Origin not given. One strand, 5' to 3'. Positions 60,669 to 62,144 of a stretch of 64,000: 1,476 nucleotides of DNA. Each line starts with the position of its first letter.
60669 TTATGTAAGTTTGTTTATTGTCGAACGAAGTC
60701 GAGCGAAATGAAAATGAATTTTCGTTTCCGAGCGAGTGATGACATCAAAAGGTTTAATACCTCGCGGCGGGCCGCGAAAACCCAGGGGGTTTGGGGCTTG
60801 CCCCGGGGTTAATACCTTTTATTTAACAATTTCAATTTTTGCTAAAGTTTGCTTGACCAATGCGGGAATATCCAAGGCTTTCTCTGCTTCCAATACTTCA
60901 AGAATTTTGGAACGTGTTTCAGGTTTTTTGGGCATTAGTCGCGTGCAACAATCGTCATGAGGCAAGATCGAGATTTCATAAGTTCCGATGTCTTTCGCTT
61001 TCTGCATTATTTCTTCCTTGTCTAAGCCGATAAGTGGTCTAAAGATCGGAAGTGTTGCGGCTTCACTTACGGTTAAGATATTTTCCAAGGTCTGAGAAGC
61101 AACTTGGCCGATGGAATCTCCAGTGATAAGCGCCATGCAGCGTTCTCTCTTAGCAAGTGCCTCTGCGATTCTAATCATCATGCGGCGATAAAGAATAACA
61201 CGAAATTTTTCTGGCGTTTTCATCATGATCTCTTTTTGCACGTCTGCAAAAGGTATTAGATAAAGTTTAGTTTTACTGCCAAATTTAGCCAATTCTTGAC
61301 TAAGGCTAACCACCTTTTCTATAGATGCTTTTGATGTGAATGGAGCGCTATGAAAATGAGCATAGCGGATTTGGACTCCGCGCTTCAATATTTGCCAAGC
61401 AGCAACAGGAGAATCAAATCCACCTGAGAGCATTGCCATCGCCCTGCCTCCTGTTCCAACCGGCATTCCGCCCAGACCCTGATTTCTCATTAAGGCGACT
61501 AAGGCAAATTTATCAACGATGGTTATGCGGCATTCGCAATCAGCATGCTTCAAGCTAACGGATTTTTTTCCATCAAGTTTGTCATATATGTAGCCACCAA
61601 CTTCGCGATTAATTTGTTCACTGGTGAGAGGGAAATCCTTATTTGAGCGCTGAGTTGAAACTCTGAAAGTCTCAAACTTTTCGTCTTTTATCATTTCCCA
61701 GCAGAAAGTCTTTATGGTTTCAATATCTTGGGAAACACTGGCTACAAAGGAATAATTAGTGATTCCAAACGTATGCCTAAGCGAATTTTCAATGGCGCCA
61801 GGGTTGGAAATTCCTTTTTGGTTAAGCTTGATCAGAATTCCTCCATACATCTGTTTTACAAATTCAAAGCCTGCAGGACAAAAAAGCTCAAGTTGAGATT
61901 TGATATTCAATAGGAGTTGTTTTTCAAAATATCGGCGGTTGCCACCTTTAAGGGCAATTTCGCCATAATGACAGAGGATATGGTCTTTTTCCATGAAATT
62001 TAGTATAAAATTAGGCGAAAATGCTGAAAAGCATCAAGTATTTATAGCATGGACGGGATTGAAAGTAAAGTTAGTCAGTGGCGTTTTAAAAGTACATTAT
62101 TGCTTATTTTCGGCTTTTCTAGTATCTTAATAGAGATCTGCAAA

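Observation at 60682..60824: Copy B of the structured repeat, wedged between a putative anti-sigma gene and thiI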

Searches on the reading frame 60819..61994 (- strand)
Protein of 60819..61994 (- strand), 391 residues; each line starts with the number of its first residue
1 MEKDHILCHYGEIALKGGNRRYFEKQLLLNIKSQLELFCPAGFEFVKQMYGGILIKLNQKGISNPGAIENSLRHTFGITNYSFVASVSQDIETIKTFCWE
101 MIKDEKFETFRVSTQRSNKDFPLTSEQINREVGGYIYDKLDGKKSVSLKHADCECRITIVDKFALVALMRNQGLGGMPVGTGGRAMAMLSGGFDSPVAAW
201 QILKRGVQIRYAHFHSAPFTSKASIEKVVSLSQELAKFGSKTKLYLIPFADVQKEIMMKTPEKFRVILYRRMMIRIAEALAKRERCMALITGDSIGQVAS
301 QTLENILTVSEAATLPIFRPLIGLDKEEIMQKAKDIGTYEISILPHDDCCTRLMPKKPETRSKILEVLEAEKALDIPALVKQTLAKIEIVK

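Call 20: find_encoding_contigs(protein=window:60819-61994:-, flank=10000, max_places=10)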
Protein window:60819-61994:- (391 aa): 3 contigs read that carry it; 2 places shown.
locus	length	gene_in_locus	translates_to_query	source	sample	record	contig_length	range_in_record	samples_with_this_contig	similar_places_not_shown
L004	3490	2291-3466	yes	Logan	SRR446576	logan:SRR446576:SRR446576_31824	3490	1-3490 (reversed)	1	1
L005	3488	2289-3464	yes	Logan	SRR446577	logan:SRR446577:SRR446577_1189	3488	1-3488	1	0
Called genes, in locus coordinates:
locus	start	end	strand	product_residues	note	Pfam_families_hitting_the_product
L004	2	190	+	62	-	?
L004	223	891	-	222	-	PF20803:PaaX_M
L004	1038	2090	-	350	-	PF01926:MMR_HSR1, PF02421:FeoB_N, PF06071:YchF-GTPase_C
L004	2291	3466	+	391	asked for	PF22025:ThiI_fer, PF02926:THUMP, PF02568:ThiI, PF06508:QueC (faint)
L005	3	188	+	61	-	?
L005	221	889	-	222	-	PF20803:PaaX_M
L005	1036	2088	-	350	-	PF01926:MMR_HSR1, PF02421:FeoB_N, PF06071:YchF-GTPase_C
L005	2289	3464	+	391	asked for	PF22025:ThiI_fer, PF02926:THUMP, PF02568:ThiI, PF06508:QueC (faint)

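Call 38: find_homologous_proteins(query=window:60819-61994:-, max_evalue=1e-30)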
Query window:60819-61994:- (391 aa): 7984 proteins with E <= 1e-30 among 8000 candidates; the best 120 are listed.
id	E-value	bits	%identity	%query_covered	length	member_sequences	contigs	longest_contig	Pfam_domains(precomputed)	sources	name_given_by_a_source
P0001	4.2e-249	844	97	100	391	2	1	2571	PF06508.20,PF02926.23,PF02568.21,PF22025.2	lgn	-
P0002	5.0e-206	702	78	100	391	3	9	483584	PF02926.23,PF02568.21,PF22025.2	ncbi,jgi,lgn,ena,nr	ncbi:MAG TPA: tRNA 4-thiouridine(8) synthase ThiI [Candidatus Moranbacteria bacterium]|nr:tRNA 4-thi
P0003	1.2e-205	701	78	100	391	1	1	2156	PF02926.23,PF02568.21,PF22025.2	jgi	jgi:thiamine biosynthesis protein ThiI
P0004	9.1e-205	698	77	100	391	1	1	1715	PF06508.20,PF02926.23,PF02568.21,PF22025.2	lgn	-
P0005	3.8e-204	696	77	100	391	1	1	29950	PF02926.23,PF02568.21,PF22025.2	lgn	-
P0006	1.6e-203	694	76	100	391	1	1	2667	PF02926.23,PF02568.21,PF22025.2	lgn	-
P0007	6.3e-203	692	77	100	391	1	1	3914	PF02926.23,PF02568.21,PF22025.2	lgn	-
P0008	1.2e-202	691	77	100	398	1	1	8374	PF02926.23,PF02568.21,PF22025.2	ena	-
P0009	1.6e-202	690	76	100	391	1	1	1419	PF02926.23,PF02568.21,PF22025.2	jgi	jgi:thiamine biosynthesis protein ThiI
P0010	4.8e-202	689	76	100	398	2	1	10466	PF02926.23,PF02568.21,PF22025.2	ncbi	-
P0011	1.2e-201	687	77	100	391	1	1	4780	PF02926.23,PF02568.21,PF22025.2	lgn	-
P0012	2.2e-201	687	77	100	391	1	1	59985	PF02926.23,PF02568.21,PF22025.2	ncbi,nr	ncbi:MAG: tRNA 4-thiouridine(8) synthase ThiI [Candidatus Moranbacteria bacterium]|nr:tRNA 4-thiouri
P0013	1.1e-200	684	75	100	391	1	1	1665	PF02926.23,PF02568.21,PF22025.2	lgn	-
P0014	6.8e-200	682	75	100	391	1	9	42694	PF06508.20,PF02926.23,PF02568.21,PF22025.2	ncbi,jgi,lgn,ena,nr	ncbi:MAG: putative tRNA sulfurtransferase [Parcubacteria group bacterium GW2011_GWD2_38_11]|nr:MAG: 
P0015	8.6e-200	681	76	100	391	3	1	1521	PF02926.23,PF02568.21,PF22025.2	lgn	-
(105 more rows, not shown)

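Call 39: find_encoding_contigs(protein=P0001, flank=3000, max_places=4)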
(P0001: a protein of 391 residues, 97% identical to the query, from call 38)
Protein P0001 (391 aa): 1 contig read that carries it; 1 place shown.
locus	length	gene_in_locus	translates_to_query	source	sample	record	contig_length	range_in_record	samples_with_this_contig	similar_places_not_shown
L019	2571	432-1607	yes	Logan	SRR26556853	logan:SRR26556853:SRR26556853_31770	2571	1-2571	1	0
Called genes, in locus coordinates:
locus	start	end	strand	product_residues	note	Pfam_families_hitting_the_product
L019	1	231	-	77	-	?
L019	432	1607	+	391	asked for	PF22025:ThiI_fer, PF02926:THUMP, PF02568:ThiI, PF06508:QueC (faint)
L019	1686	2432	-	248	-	-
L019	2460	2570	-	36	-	?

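Call 40: find_encoding_contigs(protein=P0002, flank=10000, max_places=3)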
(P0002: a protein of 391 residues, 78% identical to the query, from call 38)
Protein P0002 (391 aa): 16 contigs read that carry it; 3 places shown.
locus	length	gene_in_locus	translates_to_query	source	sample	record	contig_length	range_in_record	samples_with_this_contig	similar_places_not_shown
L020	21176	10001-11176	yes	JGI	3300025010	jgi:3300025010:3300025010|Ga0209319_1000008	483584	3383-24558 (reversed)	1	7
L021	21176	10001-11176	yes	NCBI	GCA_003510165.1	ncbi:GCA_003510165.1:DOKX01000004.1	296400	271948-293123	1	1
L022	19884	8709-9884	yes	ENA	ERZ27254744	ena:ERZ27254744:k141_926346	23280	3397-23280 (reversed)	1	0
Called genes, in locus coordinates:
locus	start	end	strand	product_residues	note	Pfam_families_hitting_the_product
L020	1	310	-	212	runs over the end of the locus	-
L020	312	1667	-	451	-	PF07963:N_methyl (weak), PF13620:CarboxypepD_reg (faint)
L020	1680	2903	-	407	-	PF28597:T2SSF_N (weak), PF00482:T2SSF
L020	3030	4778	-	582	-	PF05157:MshEN, PF00437:T2SSE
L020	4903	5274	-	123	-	PF00072:Response_reg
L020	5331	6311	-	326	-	PF00512:HisKA, PF02518:HATPase_c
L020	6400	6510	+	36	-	-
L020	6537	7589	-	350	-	PF01926:MMR_HSR1, PF02421:FeoB_N, PF06071:YchF-GTPase_C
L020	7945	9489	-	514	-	-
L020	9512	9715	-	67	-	-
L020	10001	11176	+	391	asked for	PF22025:ThiI_fer, PF02926:THUMP, PF02568:ThiI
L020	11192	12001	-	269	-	-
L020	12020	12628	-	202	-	PF04542:Sigma70_r2, PF08281:Sigma70_r4_2, PF04545:Sigma70_r4 (weak)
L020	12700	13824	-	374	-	PF01168:Ala_racemase_N, PF00842:Ala_racemase_C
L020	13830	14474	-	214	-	PF00730:HhH-GPD, PF00633:HHH (weak)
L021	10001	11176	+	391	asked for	PF22025:ThiI_fer, PF02926:THUMP, PF02568:ThiI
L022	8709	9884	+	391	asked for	PF22025:ThiI_fer, PF02926:THUMP, PF02568:ThiI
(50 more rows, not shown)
